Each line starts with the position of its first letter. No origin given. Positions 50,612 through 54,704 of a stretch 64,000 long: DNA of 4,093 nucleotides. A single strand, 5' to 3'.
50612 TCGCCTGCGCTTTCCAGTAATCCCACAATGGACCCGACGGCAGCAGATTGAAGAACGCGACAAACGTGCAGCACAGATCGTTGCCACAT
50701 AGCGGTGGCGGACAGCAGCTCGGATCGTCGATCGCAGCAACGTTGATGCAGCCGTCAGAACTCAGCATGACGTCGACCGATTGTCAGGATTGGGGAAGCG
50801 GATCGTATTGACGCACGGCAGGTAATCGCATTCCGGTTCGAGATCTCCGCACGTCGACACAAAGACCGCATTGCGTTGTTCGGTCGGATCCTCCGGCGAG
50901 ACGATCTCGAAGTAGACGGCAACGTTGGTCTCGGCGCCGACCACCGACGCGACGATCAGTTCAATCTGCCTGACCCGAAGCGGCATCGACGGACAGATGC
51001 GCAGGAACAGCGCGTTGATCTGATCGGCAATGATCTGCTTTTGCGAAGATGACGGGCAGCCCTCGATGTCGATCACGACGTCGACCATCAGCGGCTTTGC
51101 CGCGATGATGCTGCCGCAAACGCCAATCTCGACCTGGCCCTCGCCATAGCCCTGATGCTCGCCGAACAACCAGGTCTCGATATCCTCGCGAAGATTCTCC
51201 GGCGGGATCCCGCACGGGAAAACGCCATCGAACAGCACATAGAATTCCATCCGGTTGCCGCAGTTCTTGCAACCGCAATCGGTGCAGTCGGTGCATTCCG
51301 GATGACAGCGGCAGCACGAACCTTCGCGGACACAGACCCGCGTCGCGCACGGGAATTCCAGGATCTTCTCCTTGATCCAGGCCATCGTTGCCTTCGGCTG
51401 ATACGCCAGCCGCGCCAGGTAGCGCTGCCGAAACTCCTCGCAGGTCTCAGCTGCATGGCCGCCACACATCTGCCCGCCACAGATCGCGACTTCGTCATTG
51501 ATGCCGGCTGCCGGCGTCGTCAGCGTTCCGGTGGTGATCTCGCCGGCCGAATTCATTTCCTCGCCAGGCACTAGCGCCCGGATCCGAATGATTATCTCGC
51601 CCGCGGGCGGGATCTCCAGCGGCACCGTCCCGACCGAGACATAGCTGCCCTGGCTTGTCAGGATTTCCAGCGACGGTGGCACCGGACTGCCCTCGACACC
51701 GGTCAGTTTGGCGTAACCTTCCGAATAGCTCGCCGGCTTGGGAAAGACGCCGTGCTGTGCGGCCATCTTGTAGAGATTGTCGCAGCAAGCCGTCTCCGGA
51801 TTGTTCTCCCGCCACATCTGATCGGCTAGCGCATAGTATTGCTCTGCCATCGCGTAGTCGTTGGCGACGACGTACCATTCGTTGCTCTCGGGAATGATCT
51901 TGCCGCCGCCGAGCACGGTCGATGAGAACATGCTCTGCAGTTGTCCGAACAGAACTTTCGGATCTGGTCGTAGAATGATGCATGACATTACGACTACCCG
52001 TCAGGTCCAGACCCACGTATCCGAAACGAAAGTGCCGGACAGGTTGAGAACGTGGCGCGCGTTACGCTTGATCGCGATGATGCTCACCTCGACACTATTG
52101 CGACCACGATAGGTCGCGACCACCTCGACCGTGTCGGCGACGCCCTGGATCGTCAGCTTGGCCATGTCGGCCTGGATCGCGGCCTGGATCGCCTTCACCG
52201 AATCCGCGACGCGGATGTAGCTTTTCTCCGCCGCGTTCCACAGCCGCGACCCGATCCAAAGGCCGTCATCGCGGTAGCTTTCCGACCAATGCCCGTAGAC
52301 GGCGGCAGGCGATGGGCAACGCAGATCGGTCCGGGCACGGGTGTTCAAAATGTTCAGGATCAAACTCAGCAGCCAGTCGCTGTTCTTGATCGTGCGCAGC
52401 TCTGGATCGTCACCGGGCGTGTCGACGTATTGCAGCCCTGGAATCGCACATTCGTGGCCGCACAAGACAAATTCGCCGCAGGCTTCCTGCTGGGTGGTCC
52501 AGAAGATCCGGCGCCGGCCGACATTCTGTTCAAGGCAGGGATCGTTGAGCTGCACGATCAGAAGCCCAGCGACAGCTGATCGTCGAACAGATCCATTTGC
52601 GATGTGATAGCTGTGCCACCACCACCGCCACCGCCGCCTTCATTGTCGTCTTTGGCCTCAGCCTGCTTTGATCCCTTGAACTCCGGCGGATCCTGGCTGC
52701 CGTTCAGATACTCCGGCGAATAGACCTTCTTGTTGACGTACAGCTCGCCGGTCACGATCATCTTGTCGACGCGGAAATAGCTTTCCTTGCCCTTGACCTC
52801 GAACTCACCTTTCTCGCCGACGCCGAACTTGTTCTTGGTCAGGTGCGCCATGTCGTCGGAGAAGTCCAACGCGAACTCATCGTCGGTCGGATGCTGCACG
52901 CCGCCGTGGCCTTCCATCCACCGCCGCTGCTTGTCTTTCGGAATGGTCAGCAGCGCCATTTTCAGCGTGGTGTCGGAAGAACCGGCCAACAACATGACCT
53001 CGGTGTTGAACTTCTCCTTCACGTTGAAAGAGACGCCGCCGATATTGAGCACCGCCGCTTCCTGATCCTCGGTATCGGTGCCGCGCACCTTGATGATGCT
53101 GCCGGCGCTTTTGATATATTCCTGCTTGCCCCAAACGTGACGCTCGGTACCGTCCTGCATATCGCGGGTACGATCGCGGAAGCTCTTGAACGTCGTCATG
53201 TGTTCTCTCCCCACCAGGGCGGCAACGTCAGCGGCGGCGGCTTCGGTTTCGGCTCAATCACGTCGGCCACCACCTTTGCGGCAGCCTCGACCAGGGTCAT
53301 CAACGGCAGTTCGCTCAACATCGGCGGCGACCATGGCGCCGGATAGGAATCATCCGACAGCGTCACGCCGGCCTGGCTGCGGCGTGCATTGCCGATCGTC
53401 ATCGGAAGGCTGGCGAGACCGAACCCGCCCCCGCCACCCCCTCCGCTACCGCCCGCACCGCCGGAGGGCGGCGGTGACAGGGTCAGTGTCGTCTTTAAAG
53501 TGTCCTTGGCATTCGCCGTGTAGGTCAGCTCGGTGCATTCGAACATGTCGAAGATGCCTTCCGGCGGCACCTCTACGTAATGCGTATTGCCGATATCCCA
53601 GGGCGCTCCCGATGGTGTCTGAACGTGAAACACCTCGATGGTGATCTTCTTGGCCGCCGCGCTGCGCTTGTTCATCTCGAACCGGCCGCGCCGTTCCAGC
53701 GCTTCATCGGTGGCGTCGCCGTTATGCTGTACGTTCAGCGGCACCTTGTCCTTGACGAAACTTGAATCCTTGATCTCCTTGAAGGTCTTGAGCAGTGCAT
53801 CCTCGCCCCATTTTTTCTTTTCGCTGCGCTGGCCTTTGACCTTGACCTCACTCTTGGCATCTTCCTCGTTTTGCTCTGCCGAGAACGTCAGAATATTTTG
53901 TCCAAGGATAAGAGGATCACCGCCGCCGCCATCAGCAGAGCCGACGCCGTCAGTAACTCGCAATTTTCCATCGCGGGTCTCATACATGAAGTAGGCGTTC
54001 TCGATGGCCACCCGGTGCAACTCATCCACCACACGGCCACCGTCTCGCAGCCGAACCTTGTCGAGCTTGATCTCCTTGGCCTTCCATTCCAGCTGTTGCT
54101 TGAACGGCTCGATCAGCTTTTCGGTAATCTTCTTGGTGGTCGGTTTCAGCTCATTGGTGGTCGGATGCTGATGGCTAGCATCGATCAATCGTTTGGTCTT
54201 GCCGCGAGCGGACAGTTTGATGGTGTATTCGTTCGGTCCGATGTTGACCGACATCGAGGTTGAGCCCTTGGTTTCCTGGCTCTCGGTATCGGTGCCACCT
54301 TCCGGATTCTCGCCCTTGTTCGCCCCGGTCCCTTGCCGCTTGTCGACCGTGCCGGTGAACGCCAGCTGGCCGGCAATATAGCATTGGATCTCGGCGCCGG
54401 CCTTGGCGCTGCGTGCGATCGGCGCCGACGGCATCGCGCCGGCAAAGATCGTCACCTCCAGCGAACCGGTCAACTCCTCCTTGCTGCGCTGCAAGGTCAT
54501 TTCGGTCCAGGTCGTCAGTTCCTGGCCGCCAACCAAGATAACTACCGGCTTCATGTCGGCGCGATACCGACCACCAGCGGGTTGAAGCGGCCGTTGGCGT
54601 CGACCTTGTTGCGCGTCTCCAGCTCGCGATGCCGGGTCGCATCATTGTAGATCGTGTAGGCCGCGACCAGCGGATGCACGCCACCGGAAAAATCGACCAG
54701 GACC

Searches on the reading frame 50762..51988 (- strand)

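Call 9: search_protein_families(library=pfam, proteins=[window:50762-51988:-])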
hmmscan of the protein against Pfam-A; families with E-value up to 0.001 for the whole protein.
window:50762-51988:- (408 aa): 1 family
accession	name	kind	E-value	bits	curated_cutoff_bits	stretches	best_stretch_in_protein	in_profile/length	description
PF04865.19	Baseplate_J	-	2.6e-14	53.6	21.1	1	72-330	5-239/255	Baseplate J-like protein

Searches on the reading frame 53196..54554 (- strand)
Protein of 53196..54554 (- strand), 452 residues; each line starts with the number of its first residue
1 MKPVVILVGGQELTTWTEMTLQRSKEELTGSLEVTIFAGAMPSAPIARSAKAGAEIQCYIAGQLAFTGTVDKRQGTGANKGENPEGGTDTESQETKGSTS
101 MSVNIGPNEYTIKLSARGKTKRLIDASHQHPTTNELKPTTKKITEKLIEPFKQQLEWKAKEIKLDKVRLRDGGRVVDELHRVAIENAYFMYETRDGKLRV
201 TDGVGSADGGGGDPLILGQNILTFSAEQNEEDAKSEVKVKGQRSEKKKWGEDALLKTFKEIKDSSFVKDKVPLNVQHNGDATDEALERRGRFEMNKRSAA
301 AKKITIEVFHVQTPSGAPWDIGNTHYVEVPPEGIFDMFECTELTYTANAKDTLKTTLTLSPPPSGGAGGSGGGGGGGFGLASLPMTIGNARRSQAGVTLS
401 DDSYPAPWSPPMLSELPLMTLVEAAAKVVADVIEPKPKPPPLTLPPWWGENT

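Call 9: search_protein_families(library=pfam, proteins=[window:53196-54554:-])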
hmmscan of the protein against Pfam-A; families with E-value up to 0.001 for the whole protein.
window:53196-54554:- (452 aa): 2 families
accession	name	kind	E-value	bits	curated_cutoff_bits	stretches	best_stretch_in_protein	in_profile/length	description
PF22255.2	Gp44-like_2nd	-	3.6e-07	30.5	27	1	120-201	1-83/84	Baseplate hub protein gp44-like, second domain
PF21683.3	GpP-like_1st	-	3.7e-07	30.4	27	1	4-74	2-69/85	Mu phage baseplate assembly protein GpP-like, N-terminal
